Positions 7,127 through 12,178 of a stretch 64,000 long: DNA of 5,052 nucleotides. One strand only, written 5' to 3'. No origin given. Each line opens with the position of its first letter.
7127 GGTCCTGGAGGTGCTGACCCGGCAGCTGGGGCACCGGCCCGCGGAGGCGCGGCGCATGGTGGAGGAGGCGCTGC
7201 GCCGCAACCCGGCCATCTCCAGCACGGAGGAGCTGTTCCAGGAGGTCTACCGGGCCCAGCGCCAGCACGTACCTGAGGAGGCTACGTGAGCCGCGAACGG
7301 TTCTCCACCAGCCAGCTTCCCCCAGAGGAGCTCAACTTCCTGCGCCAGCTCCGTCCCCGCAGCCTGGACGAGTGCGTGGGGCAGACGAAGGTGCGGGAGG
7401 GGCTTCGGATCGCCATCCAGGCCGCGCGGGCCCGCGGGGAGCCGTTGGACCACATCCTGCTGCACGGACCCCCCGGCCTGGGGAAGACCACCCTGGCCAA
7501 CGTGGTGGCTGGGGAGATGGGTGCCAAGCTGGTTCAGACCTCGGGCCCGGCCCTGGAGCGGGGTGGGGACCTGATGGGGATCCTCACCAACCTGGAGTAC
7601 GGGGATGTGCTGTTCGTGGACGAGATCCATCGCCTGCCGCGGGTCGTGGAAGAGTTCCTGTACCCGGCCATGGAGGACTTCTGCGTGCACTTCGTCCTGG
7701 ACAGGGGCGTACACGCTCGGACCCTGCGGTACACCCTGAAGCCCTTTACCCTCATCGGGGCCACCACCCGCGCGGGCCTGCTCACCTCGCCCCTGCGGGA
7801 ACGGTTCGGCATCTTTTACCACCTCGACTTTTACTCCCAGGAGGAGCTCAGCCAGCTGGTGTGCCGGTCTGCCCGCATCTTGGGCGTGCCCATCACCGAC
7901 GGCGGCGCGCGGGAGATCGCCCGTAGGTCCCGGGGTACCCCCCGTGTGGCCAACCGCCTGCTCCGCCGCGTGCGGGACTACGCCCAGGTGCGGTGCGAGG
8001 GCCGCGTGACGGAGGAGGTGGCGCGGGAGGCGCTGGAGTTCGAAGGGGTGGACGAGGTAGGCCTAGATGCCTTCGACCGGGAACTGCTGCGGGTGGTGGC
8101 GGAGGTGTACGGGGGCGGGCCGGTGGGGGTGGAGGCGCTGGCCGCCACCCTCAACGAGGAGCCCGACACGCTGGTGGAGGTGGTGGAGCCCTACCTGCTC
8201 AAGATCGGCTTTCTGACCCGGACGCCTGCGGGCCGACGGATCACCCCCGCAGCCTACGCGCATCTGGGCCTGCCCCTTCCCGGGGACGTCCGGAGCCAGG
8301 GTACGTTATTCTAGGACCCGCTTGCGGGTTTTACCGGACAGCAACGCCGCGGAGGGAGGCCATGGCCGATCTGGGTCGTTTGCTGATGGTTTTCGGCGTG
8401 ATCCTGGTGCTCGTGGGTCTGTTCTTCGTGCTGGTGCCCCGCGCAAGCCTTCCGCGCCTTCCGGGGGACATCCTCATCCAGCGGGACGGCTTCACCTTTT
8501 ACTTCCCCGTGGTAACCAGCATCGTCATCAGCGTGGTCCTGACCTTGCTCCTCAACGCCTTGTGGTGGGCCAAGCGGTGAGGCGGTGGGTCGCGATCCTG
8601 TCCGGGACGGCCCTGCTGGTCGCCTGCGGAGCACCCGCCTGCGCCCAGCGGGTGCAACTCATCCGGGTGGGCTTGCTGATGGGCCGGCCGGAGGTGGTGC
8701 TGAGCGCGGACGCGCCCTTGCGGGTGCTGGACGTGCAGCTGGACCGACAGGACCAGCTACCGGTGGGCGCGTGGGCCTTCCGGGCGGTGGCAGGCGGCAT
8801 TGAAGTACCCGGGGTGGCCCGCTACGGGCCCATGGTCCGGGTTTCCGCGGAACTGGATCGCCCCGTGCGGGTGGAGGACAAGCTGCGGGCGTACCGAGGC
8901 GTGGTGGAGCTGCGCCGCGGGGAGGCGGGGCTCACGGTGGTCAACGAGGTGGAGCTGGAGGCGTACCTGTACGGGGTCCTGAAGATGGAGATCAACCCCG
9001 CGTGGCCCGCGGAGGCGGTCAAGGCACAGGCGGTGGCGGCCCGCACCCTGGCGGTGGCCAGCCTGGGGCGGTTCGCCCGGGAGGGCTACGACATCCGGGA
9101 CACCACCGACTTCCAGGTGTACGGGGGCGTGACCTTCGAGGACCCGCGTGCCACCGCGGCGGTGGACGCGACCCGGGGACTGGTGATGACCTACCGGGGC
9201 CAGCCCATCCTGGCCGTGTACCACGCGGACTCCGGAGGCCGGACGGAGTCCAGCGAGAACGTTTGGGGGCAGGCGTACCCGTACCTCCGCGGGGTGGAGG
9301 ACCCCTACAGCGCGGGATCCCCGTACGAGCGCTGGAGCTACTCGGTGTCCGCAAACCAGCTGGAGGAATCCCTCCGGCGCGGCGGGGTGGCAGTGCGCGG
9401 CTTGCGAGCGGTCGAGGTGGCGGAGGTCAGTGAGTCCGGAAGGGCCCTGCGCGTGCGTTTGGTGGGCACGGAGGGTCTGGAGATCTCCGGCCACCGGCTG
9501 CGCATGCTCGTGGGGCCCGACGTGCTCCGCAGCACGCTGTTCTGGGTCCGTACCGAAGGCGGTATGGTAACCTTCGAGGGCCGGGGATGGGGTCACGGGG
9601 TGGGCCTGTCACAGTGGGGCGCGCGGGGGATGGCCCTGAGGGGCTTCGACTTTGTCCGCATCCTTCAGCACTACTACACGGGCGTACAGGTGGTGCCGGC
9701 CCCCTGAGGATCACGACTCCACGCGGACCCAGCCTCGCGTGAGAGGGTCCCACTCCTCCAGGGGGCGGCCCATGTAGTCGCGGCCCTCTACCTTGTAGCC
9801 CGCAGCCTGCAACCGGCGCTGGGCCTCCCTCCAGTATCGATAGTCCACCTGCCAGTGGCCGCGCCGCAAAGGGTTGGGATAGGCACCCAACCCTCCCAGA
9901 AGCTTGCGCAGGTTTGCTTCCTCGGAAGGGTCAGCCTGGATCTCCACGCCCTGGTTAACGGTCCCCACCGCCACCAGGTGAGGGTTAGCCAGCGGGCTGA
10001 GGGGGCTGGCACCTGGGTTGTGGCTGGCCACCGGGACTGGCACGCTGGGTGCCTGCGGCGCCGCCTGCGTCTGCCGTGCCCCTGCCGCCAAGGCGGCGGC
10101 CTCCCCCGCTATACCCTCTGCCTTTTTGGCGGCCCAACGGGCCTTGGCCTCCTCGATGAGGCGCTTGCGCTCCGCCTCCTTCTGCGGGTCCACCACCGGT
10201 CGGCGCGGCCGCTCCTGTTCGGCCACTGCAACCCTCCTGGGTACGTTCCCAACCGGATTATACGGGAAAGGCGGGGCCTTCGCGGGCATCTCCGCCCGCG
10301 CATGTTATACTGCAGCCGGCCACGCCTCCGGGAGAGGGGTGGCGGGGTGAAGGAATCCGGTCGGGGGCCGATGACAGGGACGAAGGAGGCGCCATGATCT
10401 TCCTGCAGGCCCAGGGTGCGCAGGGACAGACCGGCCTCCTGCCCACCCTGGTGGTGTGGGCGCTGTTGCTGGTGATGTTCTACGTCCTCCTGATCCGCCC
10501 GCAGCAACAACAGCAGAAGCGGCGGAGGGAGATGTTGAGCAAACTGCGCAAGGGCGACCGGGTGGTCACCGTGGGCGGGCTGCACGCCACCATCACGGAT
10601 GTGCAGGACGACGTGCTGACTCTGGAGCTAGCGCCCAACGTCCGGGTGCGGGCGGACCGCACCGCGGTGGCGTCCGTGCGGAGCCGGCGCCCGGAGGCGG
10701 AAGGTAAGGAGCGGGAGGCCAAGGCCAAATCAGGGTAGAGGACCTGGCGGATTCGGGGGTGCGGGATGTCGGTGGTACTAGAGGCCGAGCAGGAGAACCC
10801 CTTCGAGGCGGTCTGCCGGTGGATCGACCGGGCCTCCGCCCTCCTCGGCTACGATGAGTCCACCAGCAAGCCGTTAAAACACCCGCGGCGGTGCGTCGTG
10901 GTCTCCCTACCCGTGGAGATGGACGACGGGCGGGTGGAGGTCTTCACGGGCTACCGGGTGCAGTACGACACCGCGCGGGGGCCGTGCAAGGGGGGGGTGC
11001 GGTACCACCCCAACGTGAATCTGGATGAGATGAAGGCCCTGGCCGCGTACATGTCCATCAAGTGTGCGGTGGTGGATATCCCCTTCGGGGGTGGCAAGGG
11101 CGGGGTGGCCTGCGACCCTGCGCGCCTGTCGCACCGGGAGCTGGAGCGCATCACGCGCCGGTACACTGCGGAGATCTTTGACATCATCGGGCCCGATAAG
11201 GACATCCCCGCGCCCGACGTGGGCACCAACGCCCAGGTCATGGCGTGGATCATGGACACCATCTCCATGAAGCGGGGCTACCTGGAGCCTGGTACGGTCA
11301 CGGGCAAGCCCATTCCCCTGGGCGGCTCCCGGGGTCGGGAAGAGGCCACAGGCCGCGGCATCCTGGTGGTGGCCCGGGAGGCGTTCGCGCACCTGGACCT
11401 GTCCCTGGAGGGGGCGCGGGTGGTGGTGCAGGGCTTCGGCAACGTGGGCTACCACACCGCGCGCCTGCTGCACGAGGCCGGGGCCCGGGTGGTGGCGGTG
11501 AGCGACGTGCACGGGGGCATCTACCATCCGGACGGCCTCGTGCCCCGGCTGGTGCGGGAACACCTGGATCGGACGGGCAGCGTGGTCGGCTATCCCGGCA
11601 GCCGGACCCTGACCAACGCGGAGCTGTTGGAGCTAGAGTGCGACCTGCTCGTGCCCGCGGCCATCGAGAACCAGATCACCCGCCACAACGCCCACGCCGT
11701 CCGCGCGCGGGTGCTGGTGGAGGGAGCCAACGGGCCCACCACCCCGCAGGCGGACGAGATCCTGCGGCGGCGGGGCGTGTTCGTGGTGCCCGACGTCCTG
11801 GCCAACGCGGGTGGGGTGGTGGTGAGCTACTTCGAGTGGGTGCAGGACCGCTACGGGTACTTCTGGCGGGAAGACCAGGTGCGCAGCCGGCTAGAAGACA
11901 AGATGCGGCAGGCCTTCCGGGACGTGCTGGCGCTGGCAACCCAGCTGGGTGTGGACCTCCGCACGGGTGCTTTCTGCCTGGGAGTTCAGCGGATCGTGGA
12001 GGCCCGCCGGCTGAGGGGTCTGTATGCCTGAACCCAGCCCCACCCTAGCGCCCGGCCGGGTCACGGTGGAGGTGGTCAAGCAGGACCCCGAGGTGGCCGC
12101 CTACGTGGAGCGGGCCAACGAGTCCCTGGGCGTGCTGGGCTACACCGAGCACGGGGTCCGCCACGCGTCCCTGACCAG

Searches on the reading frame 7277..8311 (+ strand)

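Call 51: search_protein_families(library=pfam, proteins=[window:7277-8311:+], max_evalue=0.000001)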
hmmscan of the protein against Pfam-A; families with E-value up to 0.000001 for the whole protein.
window:7277-8311:+ (345 aa): 4 families
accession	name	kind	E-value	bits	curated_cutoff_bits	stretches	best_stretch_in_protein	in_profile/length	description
PF05496.18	RuvB_N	-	1.6e-70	236.4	27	1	25-183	1-159/159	Holliday junction DNA helicase RuvB P-loop domain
PF17864.7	AAA_lid_4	-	3.4e-31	107.2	27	1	186-259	1-74/74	RuvB AAA lid domain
PF05491.19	RuvB_C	-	1.3e-22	80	24.7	1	260-330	1-71/72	RuvB C-terminal winged helix domain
PF00004.35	AAA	-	3.6e-19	69.9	21.2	1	60-183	1-129/131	ATPase family associated with various cellular activities (AAA)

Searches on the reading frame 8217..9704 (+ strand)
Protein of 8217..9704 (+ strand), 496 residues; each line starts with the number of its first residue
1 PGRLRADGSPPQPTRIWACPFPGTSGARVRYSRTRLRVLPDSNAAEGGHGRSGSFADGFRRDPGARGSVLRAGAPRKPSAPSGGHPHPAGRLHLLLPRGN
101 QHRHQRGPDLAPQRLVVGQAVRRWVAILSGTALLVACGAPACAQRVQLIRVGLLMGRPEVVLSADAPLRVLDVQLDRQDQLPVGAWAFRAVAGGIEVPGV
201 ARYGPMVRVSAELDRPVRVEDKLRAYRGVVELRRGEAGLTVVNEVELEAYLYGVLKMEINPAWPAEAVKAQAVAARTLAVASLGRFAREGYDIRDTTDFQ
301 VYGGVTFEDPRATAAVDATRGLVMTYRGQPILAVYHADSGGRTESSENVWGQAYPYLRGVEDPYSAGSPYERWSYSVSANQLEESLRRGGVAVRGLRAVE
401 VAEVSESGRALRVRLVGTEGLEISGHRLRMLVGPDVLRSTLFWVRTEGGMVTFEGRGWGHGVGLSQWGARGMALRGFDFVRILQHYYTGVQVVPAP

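Call 51: search_protein_families(library=pfam, proteins=[window:8217-9704:+], max_evalue=0.000001)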
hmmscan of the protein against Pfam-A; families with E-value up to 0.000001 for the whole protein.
window:8217-9704:+ (496 aa): 1 family
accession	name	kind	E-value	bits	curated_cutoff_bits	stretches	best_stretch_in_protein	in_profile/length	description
PF08486.15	SpoIID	-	2e-26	92.9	23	1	237-326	3-97/97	Stage II sporulation protein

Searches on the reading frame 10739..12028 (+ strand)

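Call 51: search_protein_families(library=pfam, proteins=[window:10739-12028:+], max_evalue=0.000001)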
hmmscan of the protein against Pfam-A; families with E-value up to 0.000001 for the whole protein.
window:10739-12028:+ (430 aa): 2 families
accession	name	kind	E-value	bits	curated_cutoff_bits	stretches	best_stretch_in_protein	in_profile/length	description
PF00208.27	ELFV_dehydrog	-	3.2e-81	273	23.4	1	195-427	1-241/241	Glutamate/Leucine/Phenylalanine/Valine dehydrogenase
PF02812.23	ELFV_dehydrog_N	-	9.9e-58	193.9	25.3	1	49-176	1-128/129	Glu/Leu/Phe/Val dehydrogenase, dimerisation domain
